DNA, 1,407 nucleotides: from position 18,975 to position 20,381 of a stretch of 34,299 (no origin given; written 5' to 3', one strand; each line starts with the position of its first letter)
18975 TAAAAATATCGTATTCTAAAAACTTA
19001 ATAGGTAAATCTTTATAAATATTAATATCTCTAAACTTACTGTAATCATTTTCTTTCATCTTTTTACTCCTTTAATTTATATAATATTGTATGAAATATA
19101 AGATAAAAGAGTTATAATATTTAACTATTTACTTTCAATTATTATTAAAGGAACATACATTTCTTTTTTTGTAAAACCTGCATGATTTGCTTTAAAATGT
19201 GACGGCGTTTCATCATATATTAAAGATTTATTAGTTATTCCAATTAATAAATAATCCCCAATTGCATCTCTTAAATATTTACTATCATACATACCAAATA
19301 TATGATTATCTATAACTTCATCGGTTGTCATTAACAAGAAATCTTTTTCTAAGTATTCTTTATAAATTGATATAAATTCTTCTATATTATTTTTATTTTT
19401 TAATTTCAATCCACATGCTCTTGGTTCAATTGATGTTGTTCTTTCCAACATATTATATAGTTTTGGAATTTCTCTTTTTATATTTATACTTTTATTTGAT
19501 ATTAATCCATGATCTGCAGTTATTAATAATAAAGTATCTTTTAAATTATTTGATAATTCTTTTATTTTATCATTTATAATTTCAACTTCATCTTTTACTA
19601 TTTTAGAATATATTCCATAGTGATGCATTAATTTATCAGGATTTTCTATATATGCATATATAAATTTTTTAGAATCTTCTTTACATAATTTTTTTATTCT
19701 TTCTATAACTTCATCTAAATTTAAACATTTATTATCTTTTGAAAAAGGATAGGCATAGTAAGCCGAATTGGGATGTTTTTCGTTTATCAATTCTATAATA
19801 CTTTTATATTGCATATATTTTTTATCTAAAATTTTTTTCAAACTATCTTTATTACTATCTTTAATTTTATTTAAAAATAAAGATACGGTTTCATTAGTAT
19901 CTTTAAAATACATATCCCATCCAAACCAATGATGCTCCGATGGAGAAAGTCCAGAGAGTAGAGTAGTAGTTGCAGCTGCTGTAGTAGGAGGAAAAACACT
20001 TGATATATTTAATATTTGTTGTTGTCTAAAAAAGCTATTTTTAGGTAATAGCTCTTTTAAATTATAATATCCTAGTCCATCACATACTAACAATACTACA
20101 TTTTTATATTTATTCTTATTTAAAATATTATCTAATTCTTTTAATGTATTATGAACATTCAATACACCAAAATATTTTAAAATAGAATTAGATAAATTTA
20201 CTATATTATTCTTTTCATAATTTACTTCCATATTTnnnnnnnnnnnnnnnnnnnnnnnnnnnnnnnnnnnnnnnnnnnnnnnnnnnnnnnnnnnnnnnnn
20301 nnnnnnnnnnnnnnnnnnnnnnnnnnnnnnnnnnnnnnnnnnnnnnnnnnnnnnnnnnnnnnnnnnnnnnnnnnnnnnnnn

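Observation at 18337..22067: Self-contained accessory insertion at the jag/mnmE junction, built around a translationally coupled nucleotidyltransferase and AP-superfamily phosphodiesterase pair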

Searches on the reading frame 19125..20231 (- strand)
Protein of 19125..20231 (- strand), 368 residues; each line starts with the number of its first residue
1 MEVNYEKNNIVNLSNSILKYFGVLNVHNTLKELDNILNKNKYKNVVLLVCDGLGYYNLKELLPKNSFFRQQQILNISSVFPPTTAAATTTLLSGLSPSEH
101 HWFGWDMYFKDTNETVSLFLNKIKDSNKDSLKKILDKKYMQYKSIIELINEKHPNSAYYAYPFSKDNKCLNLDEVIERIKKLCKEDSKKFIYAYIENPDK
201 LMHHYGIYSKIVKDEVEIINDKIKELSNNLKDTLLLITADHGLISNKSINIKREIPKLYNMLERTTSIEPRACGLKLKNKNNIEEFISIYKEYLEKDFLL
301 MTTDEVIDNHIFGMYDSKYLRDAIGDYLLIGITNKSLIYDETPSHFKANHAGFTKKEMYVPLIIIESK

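Call 3: search_protein_families(library=pfam, proteins=[window:19125-20231:-], max_evalue=0.1)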
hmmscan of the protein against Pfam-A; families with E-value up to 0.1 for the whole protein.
window:19125-20231:- (368 aa): 6 families
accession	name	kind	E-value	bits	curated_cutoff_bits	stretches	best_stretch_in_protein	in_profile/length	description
PF01663.27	Phosphodiest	-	6.3e-20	72.5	23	1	45-298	1-283/342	Type I phosphodiesterase / nucleotide pyrophosphatase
PF01676.23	Metalloenzyme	-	2.5e-08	34.2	24.3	1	170-242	129-201/252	Metalloenzyme superfamily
PF08665.17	PglZ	-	2.3e-07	31.4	25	1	45-247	3-176/179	PglZ domain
PF00884.28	Sulfatase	-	0.0014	18.4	25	0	219-247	217-247/301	Sulfatase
PF11726.14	YagK_YfjJ_C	-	0.03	14.7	25.8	1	131-190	106-160/170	YagK/YfjJ C-terminal domain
PF02272.25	DHHA1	-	0.051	14.5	25.9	0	217-295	27-101/102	DHHA1 domain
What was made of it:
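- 19125..20231 (-): AP: 368-aa cytosolic NPP-type alkaline-phosphatase-superfamily phosphodiesterase or pyrophosphatase, translationally coupled to the NTase. Pfam Phosphodiest at 6.3e-20 (call 3).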

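Call 4: search_protein_families(library=padloc, proteins=[window:19125-20231:-], max_evalue=0.1)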
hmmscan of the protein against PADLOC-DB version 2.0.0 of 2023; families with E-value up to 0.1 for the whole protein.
window:19125-20231:- (368 aa): 0 families

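Call 5: search_protein_families(library=ncbifam, proteins=[window:19125-20231:-], max_evalue=0.1)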
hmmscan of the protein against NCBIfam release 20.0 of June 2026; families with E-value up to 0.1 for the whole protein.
window:19125-20231:- (368 aa): 6 families
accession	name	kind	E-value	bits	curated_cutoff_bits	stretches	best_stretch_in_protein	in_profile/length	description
TIGR01307.1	pgm_bpd_ind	equivalog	0.0041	15.6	330.65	1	173-244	370-441/504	2,3-bisphosphoglycerate-independent phosphoglycerate mutase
NF003766.0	PRK05362.1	equivalog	0.0095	14.7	256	1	170-242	261-334/396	phosphopentomutase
TIGR01696.1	deoB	equivalog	0.012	14.4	341.2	1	128-243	217-325/381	phosphopentomutase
TIGR00306.2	apgM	subfamily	0.039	12.9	320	1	181-241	285-347/403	2,3-bisphosphoglycerate-independent phosphoglycerate mutase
TIGR00177.1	molyb_syn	domain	0.055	13.4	85.35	0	180-229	16-63/148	molybdenum cofactor synthesis domain-containing protein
NF012158.1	macrolide_MphE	exception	0.075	12.3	640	0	146-242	73-165/294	Mph(E) family macrolide 2'-phosphotransferase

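Call 9: search_solved_structures(query=window:19125-20231:-, max_evalue=1, show_alignments=2)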
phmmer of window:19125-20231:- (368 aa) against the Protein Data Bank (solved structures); distinct sequences matched with E-value up to 1: 8.
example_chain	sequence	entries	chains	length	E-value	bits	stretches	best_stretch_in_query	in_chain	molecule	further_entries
3wsd_A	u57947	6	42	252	0.017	17.7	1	165-314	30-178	Putative GTP cyclohydrolase 1 type 2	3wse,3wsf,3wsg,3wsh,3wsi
4iwg_A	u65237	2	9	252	0.019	17.5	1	171-314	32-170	UPF0135 protein MJ0927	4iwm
8ixi_A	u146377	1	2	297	0.23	14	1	145-236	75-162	Macrolide 2'-phosphotransferase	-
7w15_B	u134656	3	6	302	0.24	13.9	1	145-236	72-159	Macrolide 2'-phosphotransferase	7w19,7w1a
5vem_A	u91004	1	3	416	0.25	13.9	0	166-245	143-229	Ectonucleotide pyrophosphatase/phosphodiesterase family member 5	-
6wet_AaA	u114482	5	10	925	0.9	12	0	180-244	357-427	Ectonucleotide pyrophosphatase/phosphodiesterase family member 1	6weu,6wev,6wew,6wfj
2zl3_A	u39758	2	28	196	0.95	11.9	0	192-239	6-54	ATP-dependent Clp protease proteolytic subunit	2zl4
2zl0_A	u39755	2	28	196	0.96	11.9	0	192-239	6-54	ATP-dependent Clp protease proteolytic subunit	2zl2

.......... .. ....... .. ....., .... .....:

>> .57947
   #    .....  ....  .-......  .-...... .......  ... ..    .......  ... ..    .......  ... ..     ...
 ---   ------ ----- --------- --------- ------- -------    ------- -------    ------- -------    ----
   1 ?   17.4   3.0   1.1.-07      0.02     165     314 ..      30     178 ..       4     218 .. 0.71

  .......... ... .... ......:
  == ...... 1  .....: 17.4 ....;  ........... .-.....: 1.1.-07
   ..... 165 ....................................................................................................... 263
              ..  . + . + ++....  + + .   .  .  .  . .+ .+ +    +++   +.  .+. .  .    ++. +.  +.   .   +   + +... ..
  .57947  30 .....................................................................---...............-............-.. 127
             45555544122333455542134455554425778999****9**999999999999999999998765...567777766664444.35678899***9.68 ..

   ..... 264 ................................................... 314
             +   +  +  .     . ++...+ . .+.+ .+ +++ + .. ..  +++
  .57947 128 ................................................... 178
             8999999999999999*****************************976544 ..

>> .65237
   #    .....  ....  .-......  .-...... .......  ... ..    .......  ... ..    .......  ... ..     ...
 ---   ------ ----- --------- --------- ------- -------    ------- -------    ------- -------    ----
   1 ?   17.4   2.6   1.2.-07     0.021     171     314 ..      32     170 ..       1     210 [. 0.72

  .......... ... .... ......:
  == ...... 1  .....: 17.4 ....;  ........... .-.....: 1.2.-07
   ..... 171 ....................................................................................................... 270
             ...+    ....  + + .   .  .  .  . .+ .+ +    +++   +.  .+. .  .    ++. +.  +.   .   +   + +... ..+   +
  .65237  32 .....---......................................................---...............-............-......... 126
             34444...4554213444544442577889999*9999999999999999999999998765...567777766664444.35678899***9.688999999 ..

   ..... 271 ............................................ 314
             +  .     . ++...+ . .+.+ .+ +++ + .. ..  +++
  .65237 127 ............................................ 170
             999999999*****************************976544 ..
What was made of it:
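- Tried and rejected: For the AP they gave only marginal ENPP hits (call 9).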

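Call 20: find_homologous_proteins(query=window:19125-20231:-)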
Query window:19125-20231:- (368 aa): 440 proteins with E <= 0.001 among 7992 candidates; the best 120 are listed.
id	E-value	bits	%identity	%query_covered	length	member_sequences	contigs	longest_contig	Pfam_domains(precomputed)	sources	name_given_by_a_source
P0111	1.6e-233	792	98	100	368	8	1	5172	PF01676.24,PF01663.28,PF08665.18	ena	-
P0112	3.9e-161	554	70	100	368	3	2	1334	PF01676.24,PF01663.28,PF08665.18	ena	-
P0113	3.0e-155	535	67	100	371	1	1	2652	PF01676.24,PF01663.28,PF08665.18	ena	-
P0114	6.1e-155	534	68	100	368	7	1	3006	PF01676.24,PF01663.28,PF08665.18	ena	-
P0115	1.3e-152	526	67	100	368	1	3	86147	PF01676.24,PF01663.28,PF08665.18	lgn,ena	-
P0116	1.7e-152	526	67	100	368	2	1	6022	PF01676.24,PF01663.28,PF08665.18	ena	-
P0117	2.2e-152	526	64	100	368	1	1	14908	PF01663.28,PF08665.18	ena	-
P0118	4.3e-152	525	66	100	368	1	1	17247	PF01676.24,PF01663.28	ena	-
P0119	2.3e-151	522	64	100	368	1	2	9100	PF01676.24,PF01663.28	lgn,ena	-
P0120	6.8e-150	517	66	100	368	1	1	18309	PF01676.24,PF01663.28,PF08665.18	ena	-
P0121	1.1e-149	517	65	100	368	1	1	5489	PF01676.24,PF01663.28,PF08665.18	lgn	-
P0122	5.3e-149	514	65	100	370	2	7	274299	PF01676.24,PF01663.28,PF08665.18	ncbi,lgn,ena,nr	ncbi:MAG: alkaline phosphatase family protein [Bacilli bacterium]|nr:alkaline phosphatase family pro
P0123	6.6e-148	511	64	100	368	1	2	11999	PF01676.24,PF01663.28,PF08665.18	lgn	-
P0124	8.4e-147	507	64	100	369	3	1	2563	PF01676.24,PF01663.28,PF08665.18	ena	-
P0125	5.0e-145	501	64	99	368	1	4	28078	PF01676.24,PF01663.28,PF08665.18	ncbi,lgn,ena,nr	ncbi:MAG: alkaline phosphatase family protein [Bacilli bacterium]|nr:alkaline phosphatase family pro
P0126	4.4e-142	492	60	100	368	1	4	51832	PF01676.24,PF01663.28,PF08665.18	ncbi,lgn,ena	-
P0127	1.2e-140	487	61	100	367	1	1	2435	PF01676.24,PF01663.28,PF08665.18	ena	-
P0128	1.8e-135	470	59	99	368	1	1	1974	PF01663.28,PF00884.29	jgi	-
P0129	1.5e-133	464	59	99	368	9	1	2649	PF01663.28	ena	-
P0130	1.7e-133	463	58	100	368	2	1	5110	PF01663.28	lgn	-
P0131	9.5e-133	461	56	100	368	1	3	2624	PF01676.24,PF01663.28,PF08665.18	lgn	-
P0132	5.0e-131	455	57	98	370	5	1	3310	PF01663.28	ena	-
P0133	1.1e-130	454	58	100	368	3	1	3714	PF01663.28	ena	-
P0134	1.2e-130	454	56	95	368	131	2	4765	PF01663.28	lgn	-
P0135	2.1e-130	453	57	99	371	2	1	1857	PF01663.28,PF08665.18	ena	-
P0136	4.1e-130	452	58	95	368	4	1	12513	PF01663.28,PF08665.18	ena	-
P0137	4.2e-130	452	59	99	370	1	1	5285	PF01663.28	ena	-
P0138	4.3e-130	452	58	98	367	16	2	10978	PF01676.24,PF01663.28,PF08665.18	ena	-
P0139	1.1e-129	451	57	100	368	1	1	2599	PF01676.24,PF01663.28,PF08665.18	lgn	-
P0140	4.4e-129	449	55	100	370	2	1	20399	PF01676.24,PF01663.28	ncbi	-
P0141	4.4e-128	446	56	100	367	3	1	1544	PF01663.28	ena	-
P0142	1.1e-127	444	56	100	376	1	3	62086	PF01663.28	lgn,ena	-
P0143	2.9e-126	440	56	100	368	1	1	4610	PF01663.28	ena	-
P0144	3.5e-126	439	56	100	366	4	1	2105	PF01676.24,PF01663.28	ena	-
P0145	1.5e-124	434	55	100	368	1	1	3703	PF01663.28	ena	-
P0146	1.6e-123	431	56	100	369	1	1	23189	PF01663.28,PF00884.29,PF08665.18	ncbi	-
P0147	1.6e-122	427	53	100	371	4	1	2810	PF01663.28,PF08665.18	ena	-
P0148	1.4e-121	424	55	99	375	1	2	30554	PF01663.28,PF08665.18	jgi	-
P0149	2.7e-121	423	53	100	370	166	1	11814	PF01663.28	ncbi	-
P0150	1.8e-120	421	54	100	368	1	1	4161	PF01663.28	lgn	-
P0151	6.5e-118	412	53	100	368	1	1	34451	PF01676.24,PF01663.28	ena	-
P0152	1.1e-116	408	51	98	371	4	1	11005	PF01663.28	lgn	-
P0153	2.2e-114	401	60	82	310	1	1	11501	PF01663.28,PF08665.18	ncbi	-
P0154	3.2e-111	390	51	100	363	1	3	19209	PF01676.24,PF01663.28,PF00884.29,PF08665.18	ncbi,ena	-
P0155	7.8e-111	389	52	98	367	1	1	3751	PF01663.28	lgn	-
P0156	4.5e-108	380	56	83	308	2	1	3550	PF01663.28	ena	-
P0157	3.1e-101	357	49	98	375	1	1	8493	PF01663.28,PF08665.18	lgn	-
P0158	6.9e-96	340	46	98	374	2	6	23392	PF01663.28,PF08665.18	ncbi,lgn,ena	-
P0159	1.7e-95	338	48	98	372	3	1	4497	PF01663.28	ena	-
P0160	1.8e-95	338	47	98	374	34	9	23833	PF01663.28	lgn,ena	-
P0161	1.7e-92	329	46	98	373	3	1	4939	PF01663.28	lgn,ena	-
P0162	4.5e-92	327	45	97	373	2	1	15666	PF01663.28,PF08665.18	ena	-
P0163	2.5e-91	325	46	98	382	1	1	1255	PF01663.28,PF08665.18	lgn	-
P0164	1.6e-89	319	46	98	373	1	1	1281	PF01663.28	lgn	-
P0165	2.8e-89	318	45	97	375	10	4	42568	PF01663.28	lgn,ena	-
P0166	7.7e-89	317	47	98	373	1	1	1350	PF01663.28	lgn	-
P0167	1.6e-88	315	44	98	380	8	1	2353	PF01663.28,PF08665.18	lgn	-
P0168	2.0e-88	315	45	97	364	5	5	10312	PF01663.28,PF08665.18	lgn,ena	-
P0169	7.9e-87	310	45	98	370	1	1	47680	PF01676.24,PF01663.28,PF08665.18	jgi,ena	-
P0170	9.2e-87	310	46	97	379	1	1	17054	PF01676.24,PF01663.28,PF08665.18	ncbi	-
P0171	4.9e-86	307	46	98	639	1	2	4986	PF00702.33,PF08282.19,PF00245.26,PF01676.24,PF05116.20,PF01663.28,PF08665.18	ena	-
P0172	1.9e-85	305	46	97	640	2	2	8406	PF00702.33,PF08282.19,PF01676.24,PF05116.20,PF01663.28,PF08665.18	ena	-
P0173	2.4e-85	305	46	98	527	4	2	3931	PF13673.14,PF13508.14,PF01663.28,PF00583.32,PF08665.18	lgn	-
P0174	3.2e-85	305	47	97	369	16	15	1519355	PF00245.26,PF01676.24,PF01663.28,PF08665.18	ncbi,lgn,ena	-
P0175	3.3e-85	305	46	99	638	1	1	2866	PF00702.33,PF08282.19,PF00245.26,PF01676.24,PF05116.20,PF01663.28,PF08665.18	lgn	-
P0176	3.4e-85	305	44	97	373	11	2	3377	PF01663.28,PF08665.18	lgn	-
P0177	3.5e-85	305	46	98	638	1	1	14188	PF08282.19,PF00245.26,PF01676.24,PF05116.20,PF01663.28,PF08665.18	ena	-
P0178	3.5e-85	305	46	98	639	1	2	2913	PF08282.19,PF00245.26,PF01676.24,PF05116.20,PF01663.28,PF08665.18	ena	-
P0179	3.9e-85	304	46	98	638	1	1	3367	PF08282.19,PF00245.26,PF01676.24,PF05116.20,PF01663.28,PF08665.18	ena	-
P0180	4.0e-85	304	46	98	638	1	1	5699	PF00702.33,PF08282.19,PF00245.26,PF01676.24,PF05116.20,PF01663.28,PF08665.18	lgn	-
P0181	5.2e-85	304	46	98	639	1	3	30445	PF00702.33,PF08282.19,PF00245.26,PF01676.24,PF05116.20,PF01663.28,PF08665.18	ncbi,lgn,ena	-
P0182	5.3e-85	304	46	98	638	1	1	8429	PF08282.19,PF00245.26,PF01676.24,PF05116.20,PF01663.28,PF08665.18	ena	-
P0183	5.3e-85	304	46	98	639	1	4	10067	PF00702.33,PF08282.19,PF00245.26,PF01676.24,PF05116.20,PF01663.28,PF08665.18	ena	-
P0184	6.9e-85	304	45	100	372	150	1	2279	PF00245.26,PF01676.24,PF01663.28,PF08665.18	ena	-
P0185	9.1e-85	303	45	98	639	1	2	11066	PF00702.33,PF08282.19,PF00245.26,PF01676.24,PF05116.20,PF01663.28,PF08665.18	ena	-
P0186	1.1e-84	303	46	97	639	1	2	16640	PF00702.33,PF08282.19,PF00245.26,PF01676.24,PF05116.20,PF01663.28,PF08665.18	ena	-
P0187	2.2e-84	302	45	98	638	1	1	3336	PF08282.19,PF00245.26,PF01676.24,PF05116.20,PF01663.28,PF08665.18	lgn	-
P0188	2.2e-84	302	45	99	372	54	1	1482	PF01676.24,PF01663.28,PF08665.18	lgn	-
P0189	3.9e-84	301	45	98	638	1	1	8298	PF00702.33,PF08282.19,PF00245.26,PF01676.24,PF05116.20,PF01663.28,PF08665.18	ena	-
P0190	5.0e-84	301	45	98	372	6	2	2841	PF01663.28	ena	-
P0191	5.2e-84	301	43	98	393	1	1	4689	PF01663.28,PF08665.18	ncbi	-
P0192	6.4e-84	300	45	97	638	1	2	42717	PF00702.33,PF08282.19,PF00245.26,PF01676.24,PF05116.20,PF01663.28,PF08665.18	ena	-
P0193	3.7e-83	298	45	98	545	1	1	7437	PF13508.14,PF01663.28,PF00583.32,PF08665.18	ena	-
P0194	3.7e-83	298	45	98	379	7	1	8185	PF00245.26,PF01676.24,PF01663.28,PF08665.18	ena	-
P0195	4.8e-83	298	44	98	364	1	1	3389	PF01663.28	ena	-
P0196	1.3e-82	296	45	98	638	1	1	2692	PF00702.33,PF08282.19,PF00245.26,PF01676.24,PF05116.20,PF01663.28,PF08665.18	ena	-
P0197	2.1e-82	295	44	98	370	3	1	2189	PF01663.28,PF08665.18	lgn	-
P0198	3.6e-82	295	45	98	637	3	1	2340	PF00702.33,PF08282.19,PF01676.24,PF05116.20,PF01663.28,PF08665.18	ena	-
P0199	4.2e-82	294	42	100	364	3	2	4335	PF01663.28,PF08665.18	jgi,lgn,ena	jgi:hypothetical protein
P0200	5.9e-82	294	42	98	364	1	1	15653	PF01663.28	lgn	-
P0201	3.0e-81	292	43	98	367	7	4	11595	PF01676.24,PF01663.28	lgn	-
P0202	3.4e-81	291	45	99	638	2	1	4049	PF00702.33,PF08282.19,PF01676.24,PF05116.20,PF01663.28,PF08665.18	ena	-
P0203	4.7e-81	291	44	98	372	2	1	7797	PF01663.28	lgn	-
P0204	7.8e-81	290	43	98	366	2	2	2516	PF01663.28,PF08665.18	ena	-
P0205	1.1e-80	290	42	98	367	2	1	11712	PF01676.24,PF01663.28,PF08665.18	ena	-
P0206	1.3e-80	290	43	97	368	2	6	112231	PF01676.24,PF01663.28,PF08665.18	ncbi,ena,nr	ncbi:MAG: alkaline phosphatase family protein [Bacilli bacterium]|nr:alkaline phosphatase family pro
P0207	3.7e-80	288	43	98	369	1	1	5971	PF01663.28,PF08665.18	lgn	-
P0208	3.8e-80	288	43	98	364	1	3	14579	PF01663.28,PF08665.18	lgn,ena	-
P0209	4.2e-80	288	41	98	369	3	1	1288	PF01663.28,PF08665.18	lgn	-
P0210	7.2e-80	287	42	98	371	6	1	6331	PF01663.28,PF08665.18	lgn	-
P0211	9.7e-80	287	44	99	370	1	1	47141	PF01663.28,PF08665.18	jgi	jgi:predicted AlkP superfamily pyrophosphatase or phosphodiesterase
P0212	1.3e-79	286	41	99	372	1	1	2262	PF01663.28,PF08665.18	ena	-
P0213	3.0e-79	285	42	98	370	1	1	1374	PF01663.28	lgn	-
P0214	3.0e-79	285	44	100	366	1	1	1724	PF01663.28,PF08665.18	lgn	-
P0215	3.8e-79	285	61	59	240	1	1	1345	PF01663.28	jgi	-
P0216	4.3e-79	284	42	98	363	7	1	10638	PF00245.26,PF01676.24,PF01663.28,PF08665.18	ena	-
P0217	5.0e-79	284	41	98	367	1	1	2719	PF01676.24,PF01663.28,PF08665.18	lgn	-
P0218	1.1e-78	283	42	98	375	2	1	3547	PF01663.28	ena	-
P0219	1.7e-78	283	44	98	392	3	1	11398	PF00245.26,PF01663.28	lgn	-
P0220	4.7e-78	281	44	95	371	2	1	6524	PF01663.28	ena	-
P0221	8.4e-78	280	44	100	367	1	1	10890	PF01663.28,PF08665.18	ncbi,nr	ncbi:MAG: alkaline phosphatase family protein [Lachnospiraceae bacterium]|nr:alkaline phosphatase fa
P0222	1.8e-77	279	42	98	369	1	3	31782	PF01676.24,PF01663.28,PF08665.18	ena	-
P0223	2.8e-77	279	42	98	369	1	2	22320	PF01663.28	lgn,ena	-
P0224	5.2e-77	278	38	100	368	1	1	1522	PF01663.28,PF08665.18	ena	-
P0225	9.8e-77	277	42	98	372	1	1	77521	PF01676.24,PF01663.28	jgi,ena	jgi:Uncharacterized proteins of the AP superfamily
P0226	1.7e-76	276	43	98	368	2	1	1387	PF01676.24,PF01663.28,PF08665.18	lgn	-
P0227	3.5e-76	275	41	98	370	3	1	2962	PF01663.28,PF08665.18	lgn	-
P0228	4.7e-76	274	42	97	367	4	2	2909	PF01663.28,PF08665.18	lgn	-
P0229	1.0e-75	273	42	98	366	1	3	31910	PF01676.24,PF01663.28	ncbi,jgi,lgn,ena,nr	ncbi:MAG: alkaline phosphatase family protein [Bacilli bacterium]|nr:alkaline phosphatase family pro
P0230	1.8e-75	273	40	96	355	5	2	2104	PF01663.28,PF08665.18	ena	-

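Call 22: find_encoding_contigs(protein=P0174, flank=8000, max_places=3)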
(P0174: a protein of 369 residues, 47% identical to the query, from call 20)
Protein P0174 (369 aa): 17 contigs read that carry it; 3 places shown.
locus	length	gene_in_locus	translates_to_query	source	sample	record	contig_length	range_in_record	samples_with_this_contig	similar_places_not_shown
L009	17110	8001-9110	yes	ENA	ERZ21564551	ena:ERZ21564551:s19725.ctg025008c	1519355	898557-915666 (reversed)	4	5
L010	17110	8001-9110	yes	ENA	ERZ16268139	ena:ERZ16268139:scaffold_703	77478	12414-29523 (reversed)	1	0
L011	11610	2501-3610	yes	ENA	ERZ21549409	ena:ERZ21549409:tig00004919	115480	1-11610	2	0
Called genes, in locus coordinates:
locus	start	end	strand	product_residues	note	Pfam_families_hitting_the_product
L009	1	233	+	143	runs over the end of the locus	PF01592:NifU_N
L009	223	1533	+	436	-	PF19295:SufBD_N, PF01458:SUFBD_core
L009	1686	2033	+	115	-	PF00436:SSB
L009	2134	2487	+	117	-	PF12844:HTH_19 (weak), PF13560:HTH_31, PF01381:HTH_3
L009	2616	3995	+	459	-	-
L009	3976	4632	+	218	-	PF04203:Sortase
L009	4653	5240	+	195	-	-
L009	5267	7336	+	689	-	PF27449:LtaS_N, PF00884:Sulfatase, PF01663:Phosphodiest (faint), PF02995:DUF229 (weak)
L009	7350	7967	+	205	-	-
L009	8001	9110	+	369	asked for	PF08665:PglZ (weak), PF00245:Alk_phosphatase (faint), PF01663:Phosphodiest, PF01676:Metalloenzyme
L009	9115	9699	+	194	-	PF08282:Hydrolase_3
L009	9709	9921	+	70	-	PF08282:Hydrolase_3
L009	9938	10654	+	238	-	PF01479:S4, PF22421:SYY_C-terminal (weak), PF00849:PseudoU_synth_2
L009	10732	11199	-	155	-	-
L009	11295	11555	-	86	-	PF02498:Bro-N (weak)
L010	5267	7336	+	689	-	PF27449:LtaS_N, PF00884:Sulfatase, PF01663:Phosphodiest (faint), PF02995:DUF229 (weak)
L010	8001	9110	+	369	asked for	PF08665:PglZ (weak), PF00245:Alk_phosphatase (faint), PF01663:Phosphodiest, PF01676:Metalloenzyme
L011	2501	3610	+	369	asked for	PF08665:PglZ (weak), PF00245:Alk_phosphatase (faint), PF01663:Phosphodiest, PF01676:Metalloenzyme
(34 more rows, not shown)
